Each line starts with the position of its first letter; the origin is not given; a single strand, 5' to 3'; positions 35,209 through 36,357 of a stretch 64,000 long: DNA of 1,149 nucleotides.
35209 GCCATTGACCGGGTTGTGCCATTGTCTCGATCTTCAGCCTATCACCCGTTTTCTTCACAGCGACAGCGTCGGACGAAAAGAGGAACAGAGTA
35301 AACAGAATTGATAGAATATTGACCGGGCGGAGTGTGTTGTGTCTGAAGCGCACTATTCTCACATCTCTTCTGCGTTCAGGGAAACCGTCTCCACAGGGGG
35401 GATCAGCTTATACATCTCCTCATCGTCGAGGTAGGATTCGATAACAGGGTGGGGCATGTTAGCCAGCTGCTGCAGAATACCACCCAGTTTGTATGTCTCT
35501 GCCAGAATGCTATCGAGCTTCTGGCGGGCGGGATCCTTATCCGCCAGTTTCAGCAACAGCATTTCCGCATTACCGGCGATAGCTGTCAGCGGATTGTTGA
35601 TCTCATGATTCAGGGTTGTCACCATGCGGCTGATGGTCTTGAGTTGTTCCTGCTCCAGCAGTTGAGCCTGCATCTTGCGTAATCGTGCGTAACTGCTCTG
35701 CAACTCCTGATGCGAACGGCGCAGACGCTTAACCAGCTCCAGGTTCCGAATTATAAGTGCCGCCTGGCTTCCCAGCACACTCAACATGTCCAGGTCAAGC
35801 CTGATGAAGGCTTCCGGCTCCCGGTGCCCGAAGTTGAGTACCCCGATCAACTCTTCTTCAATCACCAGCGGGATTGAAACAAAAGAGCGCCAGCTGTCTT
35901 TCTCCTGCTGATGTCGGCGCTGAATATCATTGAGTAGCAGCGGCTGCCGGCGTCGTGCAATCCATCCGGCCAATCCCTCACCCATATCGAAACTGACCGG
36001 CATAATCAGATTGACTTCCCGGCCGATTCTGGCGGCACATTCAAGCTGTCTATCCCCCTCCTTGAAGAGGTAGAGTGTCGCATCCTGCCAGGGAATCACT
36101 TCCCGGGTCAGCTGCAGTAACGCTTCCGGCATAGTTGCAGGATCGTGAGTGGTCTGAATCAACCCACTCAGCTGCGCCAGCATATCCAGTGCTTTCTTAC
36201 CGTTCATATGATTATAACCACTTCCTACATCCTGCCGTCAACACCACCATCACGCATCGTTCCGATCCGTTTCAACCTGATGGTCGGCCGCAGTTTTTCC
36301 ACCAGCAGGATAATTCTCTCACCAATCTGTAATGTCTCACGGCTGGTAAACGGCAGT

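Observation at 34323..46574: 12-kb, 14-gene co-directional flagellar export operon that carries HDOD and HisKA-only GAF/PAS sensors instead of chemotaxis genes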

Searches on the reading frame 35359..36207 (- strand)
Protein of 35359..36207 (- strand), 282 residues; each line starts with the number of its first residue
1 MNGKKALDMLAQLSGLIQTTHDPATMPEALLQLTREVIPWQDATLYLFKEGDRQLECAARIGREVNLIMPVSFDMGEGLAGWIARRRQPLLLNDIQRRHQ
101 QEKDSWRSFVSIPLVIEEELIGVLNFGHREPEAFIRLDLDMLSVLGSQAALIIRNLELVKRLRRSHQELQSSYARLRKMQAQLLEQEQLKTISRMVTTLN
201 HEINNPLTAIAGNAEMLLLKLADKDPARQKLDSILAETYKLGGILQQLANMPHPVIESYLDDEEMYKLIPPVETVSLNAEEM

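Call 4: search_protein_families(library=pfam, proteins=[window:35359-36207:-], max_evalue=1)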
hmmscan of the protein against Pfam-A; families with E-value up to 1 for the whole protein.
window:35359-36207:- (282 aa): 7 families
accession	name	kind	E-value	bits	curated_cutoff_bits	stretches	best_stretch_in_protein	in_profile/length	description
PF13185.12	GAF_2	-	1.8e-19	70.7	28.6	1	22-153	3-135/136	GAF domain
PF13492.12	GAF_3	-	4.9e-13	50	27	1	24-155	3-129/129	GAF domain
PF01590.32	GAF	-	6.8e-13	49.7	22.4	1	29-153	8-133/133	GAF domain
PF00512.31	HisKA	-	5.1e-10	39.7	26.9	1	193-248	3-57/66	His Kinase A (phospho-acceptor) domain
PF04899.17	MbeD_MobD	-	0.018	15.6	21.6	1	163-204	20-59/70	MbeD/MobD like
PF19314.4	DUF5917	-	0.061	13.9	27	1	240-263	25-48/94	Family of unknown function (DUF5917)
PF04849.18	HAP1_N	-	0.075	12.6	33.9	1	42-64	67-89/307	HAP1 N-terminal conserved region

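Call 9: find_homologous_proteins(query=window:35359-36207:-, max_evalue=0.00001)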
Query window:35359-36207:- (282 aa): 28 proteins with E <= 0.00001 among 2025 candidates.
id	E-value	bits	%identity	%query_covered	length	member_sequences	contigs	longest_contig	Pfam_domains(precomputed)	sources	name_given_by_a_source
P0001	5.5e-178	608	100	100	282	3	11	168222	PF13185.13,PF01590.33,PF13492.13,PF00512.32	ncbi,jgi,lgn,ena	-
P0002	5.9e-142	490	89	90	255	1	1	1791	PF13185.13,PF01590.33,PF13492.13,PF00512.32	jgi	jgi:signal transduction protein with GAF and PtsI domain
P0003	1.9e-125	436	74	95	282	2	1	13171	PF13185.13,PF01590.33,PF13492.13,PF00512.32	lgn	-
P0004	2.0e-113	396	68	98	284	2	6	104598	PF13185.13,PF01590.33,PF13492.13,PF00512.32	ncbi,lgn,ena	-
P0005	1.2e-46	177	38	90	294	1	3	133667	PF13185.13,PF01590.33,PF13492.13,PF00512.32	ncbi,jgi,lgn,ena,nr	ncbi:MAG TPA: GAF domain-containing protein [archaeon]|nr:GAF domain-containing protein [archaeon]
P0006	8.8e-46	175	34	90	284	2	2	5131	PF13185.13,PF01590.33,PF13492.13,PF00512.32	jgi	-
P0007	1.5e-43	167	35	91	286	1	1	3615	PF13185.13,PF01590.33,PF13492.13,PF00512.32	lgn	-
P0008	1.9e-39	154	32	93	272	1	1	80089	PF13185.13,PF01590.33,PF13492.13,PF00512.32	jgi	jgi:transcriptional regulator with GAF, ATPase, and Fis domain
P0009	2.3e-37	147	33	93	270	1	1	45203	PF13185.13,PF01590.33,PF13492.13,PF00512.32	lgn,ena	-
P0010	3.2e-37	147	32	91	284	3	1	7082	PF13185.13,PF01590.33,PF13492.13,PF00512.32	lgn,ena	-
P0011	1.4e-34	138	31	93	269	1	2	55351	PF13185.13,PF01590.33,PF13492.13,PF00512.32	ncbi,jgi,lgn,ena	-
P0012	6.7e-34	136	29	94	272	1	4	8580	PF13185.13,PF00512.32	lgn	-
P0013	2.0e-30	124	29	93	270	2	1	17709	PF13185.13,PF01590.33,PF13492.13,PF00512.32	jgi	-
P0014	2.7e-20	91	32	67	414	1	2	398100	PF13185.13,PF01590.33,PF02518.32,PF13492.13,PF00512.32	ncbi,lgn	ncbi:MAG: ATP-binding protein [Candidatus Omnitrophota bacterium]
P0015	8.7e-20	89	31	78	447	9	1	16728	PF00672.31,PF13185.13,PF01590.33,PF02518.32,PF13492.13,PF00512.32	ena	-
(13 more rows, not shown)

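Call 10: find_encoding_contigs(protein=P0005, flank=10000, max_places=2)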
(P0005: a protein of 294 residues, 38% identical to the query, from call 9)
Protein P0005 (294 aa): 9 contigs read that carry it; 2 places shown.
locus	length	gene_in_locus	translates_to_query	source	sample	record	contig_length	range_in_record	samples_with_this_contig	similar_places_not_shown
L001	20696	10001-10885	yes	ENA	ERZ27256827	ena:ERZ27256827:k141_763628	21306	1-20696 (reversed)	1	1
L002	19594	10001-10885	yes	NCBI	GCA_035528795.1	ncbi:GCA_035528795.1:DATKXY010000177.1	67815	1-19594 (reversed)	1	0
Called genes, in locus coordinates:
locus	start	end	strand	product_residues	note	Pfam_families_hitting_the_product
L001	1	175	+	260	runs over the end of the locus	?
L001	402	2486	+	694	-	PF00771:FHIPEP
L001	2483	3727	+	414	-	PF00448:SRP54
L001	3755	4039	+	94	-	-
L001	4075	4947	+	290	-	PF04542:Sigma70_r2, PF04539:Sigma70_r3, PF13384:HTH_23 (faint), PF04545:Sigma70_r4, PF08281:Sigma70_r4_2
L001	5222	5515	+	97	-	-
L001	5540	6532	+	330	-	PF08668:HDOD, PF01966:HD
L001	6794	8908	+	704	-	PF00515:TPR_1 (faint), PF07719:TPR_2 (faint), PF13181:TPR_8 (faint), PF13431:TPR_17 (faint)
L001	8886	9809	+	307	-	-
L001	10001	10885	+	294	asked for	PF01590:GAF, PF13185:GAF_2, PF13492:GAF_3, PF00512:HisKA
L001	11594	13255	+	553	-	PF00595:PDZ, PF13180:PDZ_2 (weak), PF17820:PDZ_6, PF03572:Peptidase_S41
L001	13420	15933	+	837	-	-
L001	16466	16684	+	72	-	-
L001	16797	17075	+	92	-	-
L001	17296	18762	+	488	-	PF00478:IMPDH, PF00571:CBS, PF01070:FMN_dh, PF03060:NMO, PF00977:His_biosynth (faint)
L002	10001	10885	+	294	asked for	PF01590:GAF, PF13185:GAF_2, PF13492:GAF_3, PF00512:HisKA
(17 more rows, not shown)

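Call 11: find_encoding_contigs(protein=P0008, flank=10000, max_places=2)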
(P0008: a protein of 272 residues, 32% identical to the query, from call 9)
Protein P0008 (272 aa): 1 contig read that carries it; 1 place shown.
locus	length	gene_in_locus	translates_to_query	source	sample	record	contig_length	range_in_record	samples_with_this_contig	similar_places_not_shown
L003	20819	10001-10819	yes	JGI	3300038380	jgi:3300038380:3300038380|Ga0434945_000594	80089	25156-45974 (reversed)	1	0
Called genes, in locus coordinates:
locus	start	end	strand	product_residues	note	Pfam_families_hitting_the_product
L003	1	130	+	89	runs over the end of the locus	PF01313:Bac_export_3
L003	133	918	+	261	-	PF01311:Bac_export_1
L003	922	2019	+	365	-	PF01312:Bac_export_2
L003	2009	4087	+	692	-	PF00771:FHIPEP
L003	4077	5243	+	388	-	PF13191:AAA_16 (faint), PF25199:nSTAND_NTPase5 (faint), PF00448:SRP54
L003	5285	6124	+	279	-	PF10609:ParA, PF00142:Fer4_NifH (faint), PF01656:CbiA, PF02374:ArsA_ATPase (weak), PF06564:CBP_BcsQ, PF13614:AAA_31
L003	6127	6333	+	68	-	-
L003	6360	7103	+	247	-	PF04542:Sigma70_r2, PF04539:Sigma70_r3, PF08281:Sigma70_r4_2, PF04545:Sigma70_r4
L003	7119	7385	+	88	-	-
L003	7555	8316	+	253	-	-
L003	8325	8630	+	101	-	-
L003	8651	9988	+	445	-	PF00989:PAS (weak), PF13188:PAS_8 (faint), PF13426:PAS_9, PF14501:HATPase_c_5 (faint), PF02518:HATPase_c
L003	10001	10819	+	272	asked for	PF01590:GAF (weak), PF13185:GAF_2, PF13492:GAF_3, PF00512:HisKA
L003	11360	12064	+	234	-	PF00460:Flg_bb_rod, PF22692:LlgE_F_G_D1, PF06429:Flg_bbr_C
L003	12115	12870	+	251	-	PF00460:Flg_bb_rod, PF22692:LlgE_F_G_D1, PF06429:Flg_bbr_C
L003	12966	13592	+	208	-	PF08666:SAF, PF13144:ChapFlgA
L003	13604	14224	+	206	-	PF02107:FlgH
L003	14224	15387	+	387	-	PF02119:FlgI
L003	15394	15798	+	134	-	-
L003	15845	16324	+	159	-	PF05130:FlgN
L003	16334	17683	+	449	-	PF00460:Flg_bb_rod (weak), PF22638:FlgK_D1, PF06429:Flg_bbr_C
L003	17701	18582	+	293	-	PF00669:Flagellin_N, PF00700:Flagellin_C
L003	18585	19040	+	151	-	PF02623:FliW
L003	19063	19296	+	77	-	PF02599:CsrA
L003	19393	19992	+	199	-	PF13432:TPR_16, PF12895:ANAPC3, PF14559:TPR_19 (weak), PF07719:TPR_2 (weak), PF14853:Fis1_TPR_C (weak), PF13371:TPR_9, PF13432:TPR_16 (weak), PF14559:TPR_19, +12 more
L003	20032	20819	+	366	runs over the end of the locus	PF01370:Epimerase, PF04321:RmlD_sub_bind (faint), PF16363:GDP_Man_Dehyd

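Call 12: list_cluster_members(proteins=[P0001, P0004, P0005, P0011])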
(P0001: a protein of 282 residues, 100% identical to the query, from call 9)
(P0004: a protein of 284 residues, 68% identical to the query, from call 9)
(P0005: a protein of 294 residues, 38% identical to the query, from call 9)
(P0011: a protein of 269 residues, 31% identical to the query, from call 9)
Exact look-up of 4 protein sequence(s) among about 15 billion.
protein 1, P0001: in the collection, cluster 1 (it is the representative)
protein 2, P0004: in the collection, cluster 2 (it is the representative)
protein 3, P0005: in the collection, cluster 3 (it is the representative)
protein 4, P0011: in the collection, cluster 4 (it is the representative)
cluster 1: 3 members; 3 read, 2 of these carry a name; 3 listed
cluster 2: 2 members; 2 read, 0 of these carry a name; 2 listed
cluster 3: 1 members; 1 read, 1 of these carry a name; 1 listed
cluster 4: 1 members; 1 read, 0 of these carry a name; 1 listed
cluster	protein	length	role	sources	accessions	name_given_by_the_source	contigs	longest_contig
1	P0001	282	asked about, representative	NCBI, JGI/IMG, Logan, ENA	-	-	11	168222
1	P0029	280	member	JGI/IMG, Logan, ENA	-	signal transduction protein with GAF and PtsI domain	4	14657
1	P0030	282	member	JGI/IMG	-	signal transduction protein with GAF and PtsI domain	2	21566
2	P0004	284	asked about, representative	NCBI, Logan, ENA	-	-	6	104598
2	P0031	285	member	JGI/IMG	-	-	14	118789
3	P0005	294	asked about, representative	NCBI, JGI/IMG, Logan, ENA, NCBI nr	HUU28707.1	MAG TPA: GAF domain-containing protein [archaeon] | GAF domain-containing protein [archaeon]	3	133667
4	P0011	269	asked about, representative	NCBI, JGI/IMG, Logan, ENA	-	-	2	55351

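Call 15: find_related_loci(query=A1, collection=genome_contigs, flank=10000)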
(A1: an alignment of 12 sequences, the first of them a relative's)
Query A1 (282 aa) in genome_contigs; peptide patterns used: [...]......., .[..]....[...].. (x = any residue, [..] = any of these).
599 stretches matched a pattern (row limit reached: there are more); 519 encode a relative of the query (tblastn E <= 1e-3); the best 80 are kept; 80 distinct loci.
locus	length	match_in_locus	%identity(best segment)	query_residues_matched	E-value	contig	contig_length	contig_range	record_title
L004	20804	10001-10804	74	1-268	9e-134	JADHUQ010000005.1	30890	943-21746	MAG: Candidatus Delongbacteria bacterium isolate BS150m-G50 BS-150m-C1196, whole genome shotgun sequence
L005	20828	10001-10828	68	1-276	4e-121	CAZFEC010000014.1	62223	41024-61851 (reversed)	MAG TPA_asm: uncultured Bacteroidia bacterium isolate SRP077602_co7_480 genome assembly, contig: NODE_1935_length_62223_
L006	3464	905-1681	45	13-269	2e-67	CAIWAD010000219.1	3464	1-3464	uncultured bacterium isolate LaPlata_bin-1558 genome assembly, contig: bin-1558:219/296, whole genome shotgun sequence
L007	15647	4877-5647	44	5-259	2e-65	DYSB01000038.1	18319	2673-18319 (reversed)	MAG TPA_asm: Acetofilamentum sp. isolate SulCav_PC08_3_68_11 SulCav_PC08-3_2207_length_18319_cov_5.254709, whole genome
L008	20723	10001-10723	42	19-260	5e-60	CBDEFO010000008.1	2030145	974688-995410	MAG: Candidatus Latescibacterota bacterium isolate a4066e80-b4ac-45ed-9db6-0889b3e81570 genome assembly, contig: contig_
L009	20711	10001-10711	42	23-260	4e-59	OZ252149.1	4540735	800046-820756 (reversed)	MAG: Candidatus Latescibacterota bacterium isolate 5250bc21-db7e-4a39-8016-0dfc5ffc07cb genome assembly, chromosome: 1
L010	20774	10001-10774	45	4-259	9e-59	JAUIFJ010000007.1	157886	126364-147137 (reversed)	MAG: bacterium isolate 8_bin.8 NODE_199_length_157886_cov_1.839210, whole genome shotgun sequence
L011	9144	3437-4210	39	4-260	5e-58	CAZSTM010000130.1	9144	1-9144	MAG TPA_asm: uncultured Gemmatimonadales bacterium isolate SRP214966_co2_433 genome assembly, contig: NODE_13716_length_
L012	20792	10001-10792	38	2-260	1e-57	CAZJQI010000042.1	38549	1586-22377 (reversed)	MAG TPA_asm: uncultured Gemmatimonadales bacterium isolate SRP068000_co1_608 genome assembly, contig: NODE_1022_length_3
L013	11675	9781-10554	40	4-260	4e-56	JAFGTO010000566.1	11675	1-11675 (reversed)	MAG: Candidatus Glassbacteria bacterium isolate Zod_Metabat.976 k87_12971443, whole genome shotgun sequence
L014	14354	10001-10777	39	3-260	3e-55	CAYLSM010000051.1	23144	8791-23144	MAG TPA_asm: uncultured Gemmatimonadales bacterium isolate binchicken_co20_334 genome assembly, contig: NODE_4455_length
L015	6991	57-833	37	2-260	1e-54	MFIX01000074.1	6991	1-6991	MAG: Candidatus Glassbacteria bacterium RIFCSPLOWO2_12_FULL_58_11 rifcsplowo2_12_scaffold_18896, whole genome shotgun se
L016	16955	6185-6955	35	4-260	5e-52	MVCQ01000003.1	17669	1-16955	MAG: Candidatus Latescibacteria bacterium 4484_107 ex4484_107_scaffold_1245, whole genome shotgun sequence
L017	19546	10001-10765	38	7-260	3e-52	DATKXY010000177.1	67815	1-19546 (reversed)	MAG TPA_asm: archaeon isolate SMAG_U14205 k141_1588804, whole genome shotgun sequence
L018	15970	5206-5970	35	7-260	6e-52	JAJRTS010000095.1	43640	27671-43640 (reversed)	MAG: Gemmatimonadales bacterium isolate Dive96_bin10.104 k141_4360907, whole genome shotgun sequence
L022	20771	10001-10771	34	5-264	6e-48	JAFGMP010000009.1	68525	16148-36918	MAG: Candidatus Latescibacterota bacterium isolate Zod_Metabat.481 k87_125001, whole genome shotgun sequence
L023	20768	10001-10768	34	4-260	7e-48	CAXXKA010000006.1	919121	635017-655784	MAG: uncultured candidate division Zixibacteria bacterium isolate 057be676-9b3e-4ab3-9904-799d5201c552 genome assembly,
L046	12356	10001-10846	29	4-277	9e-41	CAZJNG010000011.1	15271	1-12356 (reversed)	MAG TPA_asm: uncultured Candidatus Cloacimonadota bacterium isolate SRP241326_co2_295 genome assembly, contig: NODE_5177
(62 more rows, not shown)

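Call 20: search_protein_families(library=ncbifam, proteins=[window:35359-36207:-], max_evalue=0.1)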
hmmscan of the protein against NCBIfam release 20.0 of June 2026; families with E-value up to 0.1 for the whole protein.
window:35359-36207:- (282 aa): 34 families (the best 25 are shown)
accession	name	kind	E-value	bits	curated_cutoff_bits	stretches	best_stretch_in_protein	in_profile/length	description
NF008468.0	PRK11360.1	equivalog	7.8e-10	37.7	646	1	176-255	380-458/616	two-component system sensor histidine kinase AtoS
NF008312.0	PRK11100.1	equivalog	2.9e-08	33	356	1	164-250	231-313/477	two-component system sensor histidine kinase CreC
NF010411.0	PRK13837.1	equivalog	6.4e-08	31.1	647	1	103-240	374-498/828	two-component system VirA-like sensor kinase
NF008283.0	PRK11061.1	equivalog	9.6e-08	30.7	583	1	9-167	1-168/748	phosphoenolpyruvate--protein phosphotransferase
NF040750.1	tetrathio_HK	equivalog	3.1e-07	29.3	750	1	157-232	303-378/555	tetrathionate respiration histidine kinase TtrS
NF047786.1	his_kin_MadS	equivalog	5.9e-07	28.9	500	1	91-190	109-212/434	MadS family sensor histidine kinase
NF003451.0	PRK05022.1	equivalog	4.3e-06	25.7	476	1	108-204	114-207/512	nitric oxide reductase transcriptional regulator NorR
NF041777.1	sens_FixL_Rhizob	equivalog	6e-06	25.2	850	1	164-236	234-307/485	sensor protein FixL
NF047466.1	hybrid_RR_LvrB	exception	1e-05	24.9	500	1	154-249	108-209/377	hybrid histidine kinase/response regulator LvrB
NF007688.0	PRK10364.1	equivalog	2.9e-05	23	479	1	157-254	215-302/460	two-component system sensor histidine kinase ZraS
NF041673.1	transregRamA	equivalog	4e-05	22.8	500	1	43-193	28-181/280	acetate metabolism transcriptional regulator RamA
TIGR02966.1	phoR_proteo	equivalog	6.3e-05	22.2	334.2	1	194-251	116-174/333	phosphate regulon sensor histidine kinase PhoR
TIGR01817.1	nifA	equivalog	6.7e-05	21.8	528.85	1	7-186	4-190/534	nif-specific transcriptional activator NifA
NF047794.1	HisKinPtgB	equivalog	0.00018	19.9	1000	1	155-211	401-461/656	two-component system sensor histidine kinase PgtB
NF038348.1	T2SS_HK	subfamily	0.00069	18.1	450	1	160-217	295-352/574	histidine kinase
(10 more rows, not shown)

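Call 21: search_solved_structures(query=A1, max_evalue=0.001, show_alignments=2)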
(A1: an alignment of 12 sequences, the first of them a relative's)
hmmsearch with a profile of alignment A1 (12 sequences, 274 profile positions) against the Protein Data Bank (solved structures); distinct sequences matched with E-value up to 0.001: 37.
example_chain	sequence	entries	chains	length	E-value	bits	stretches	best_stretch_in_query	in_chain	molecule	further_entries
3ci6_A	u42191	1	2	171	8e-15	58.1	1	4-157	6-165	Phosphoenolpyruvate-protein phosphotransferase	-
4g3k_A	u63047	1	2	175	1.7e-14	57.1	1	2-171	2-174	Transcriptional regulator nlh1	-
4g3w_A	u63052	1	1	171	1.3e-13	54.1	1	2-163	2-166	Transcriptional regulator nlh1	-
3trc_A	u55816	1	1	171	2.6e-12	49.9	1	4-163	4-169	Phosphoenolpyruvate-protein phosphotransferase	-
5w10_A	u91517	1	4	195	4.4e-11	45.9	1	7-155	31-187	cGMP-specific phosphodiesterase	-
3e0y_A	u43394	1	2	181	1.7e-10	44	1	7-165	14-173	Conserved domain protein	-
4mcw_A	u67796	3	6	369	7.7e-10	41.8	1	5-169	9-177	Metal dependent phosphohydrolase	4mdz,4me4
8w26_A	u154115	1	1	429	1.7e-09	40.7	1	106-168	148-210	histidine kinase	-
8vc9_A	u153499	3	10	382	2e-09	40.4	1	166-255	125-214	Leptospira virulence regulator B (LvrB) | histidine kinase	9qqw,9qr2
4gcz_A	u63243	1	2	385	2.3e-09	40.2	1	153-252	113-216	Blue-light photoreceptor, Sensor protein fixL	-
8a7f_A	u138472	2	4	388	2.4e-09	40.1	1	158-252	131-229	Putative Sensory box protein,Sensor protein FixL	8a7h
8a3u_A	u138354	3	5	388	2.4e-09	40.1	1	158-252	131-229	Putative Sensory box protein,Sensor protein FixL | Putative Sensory box protein,Putative Sensory box protein,Sensor protein FixL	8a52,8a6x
4bwi_A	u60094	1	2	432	4.7e-08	35.9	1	108-168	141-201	PHYTOCHROME-LIKE PROTEIN CPH2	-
1ykd_A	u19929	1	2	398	9.2e-08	35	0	6-126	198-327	adenylate cyclase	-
8u4x_A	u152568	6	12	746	3.2e-07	33.2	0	185-261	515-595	histidine kinase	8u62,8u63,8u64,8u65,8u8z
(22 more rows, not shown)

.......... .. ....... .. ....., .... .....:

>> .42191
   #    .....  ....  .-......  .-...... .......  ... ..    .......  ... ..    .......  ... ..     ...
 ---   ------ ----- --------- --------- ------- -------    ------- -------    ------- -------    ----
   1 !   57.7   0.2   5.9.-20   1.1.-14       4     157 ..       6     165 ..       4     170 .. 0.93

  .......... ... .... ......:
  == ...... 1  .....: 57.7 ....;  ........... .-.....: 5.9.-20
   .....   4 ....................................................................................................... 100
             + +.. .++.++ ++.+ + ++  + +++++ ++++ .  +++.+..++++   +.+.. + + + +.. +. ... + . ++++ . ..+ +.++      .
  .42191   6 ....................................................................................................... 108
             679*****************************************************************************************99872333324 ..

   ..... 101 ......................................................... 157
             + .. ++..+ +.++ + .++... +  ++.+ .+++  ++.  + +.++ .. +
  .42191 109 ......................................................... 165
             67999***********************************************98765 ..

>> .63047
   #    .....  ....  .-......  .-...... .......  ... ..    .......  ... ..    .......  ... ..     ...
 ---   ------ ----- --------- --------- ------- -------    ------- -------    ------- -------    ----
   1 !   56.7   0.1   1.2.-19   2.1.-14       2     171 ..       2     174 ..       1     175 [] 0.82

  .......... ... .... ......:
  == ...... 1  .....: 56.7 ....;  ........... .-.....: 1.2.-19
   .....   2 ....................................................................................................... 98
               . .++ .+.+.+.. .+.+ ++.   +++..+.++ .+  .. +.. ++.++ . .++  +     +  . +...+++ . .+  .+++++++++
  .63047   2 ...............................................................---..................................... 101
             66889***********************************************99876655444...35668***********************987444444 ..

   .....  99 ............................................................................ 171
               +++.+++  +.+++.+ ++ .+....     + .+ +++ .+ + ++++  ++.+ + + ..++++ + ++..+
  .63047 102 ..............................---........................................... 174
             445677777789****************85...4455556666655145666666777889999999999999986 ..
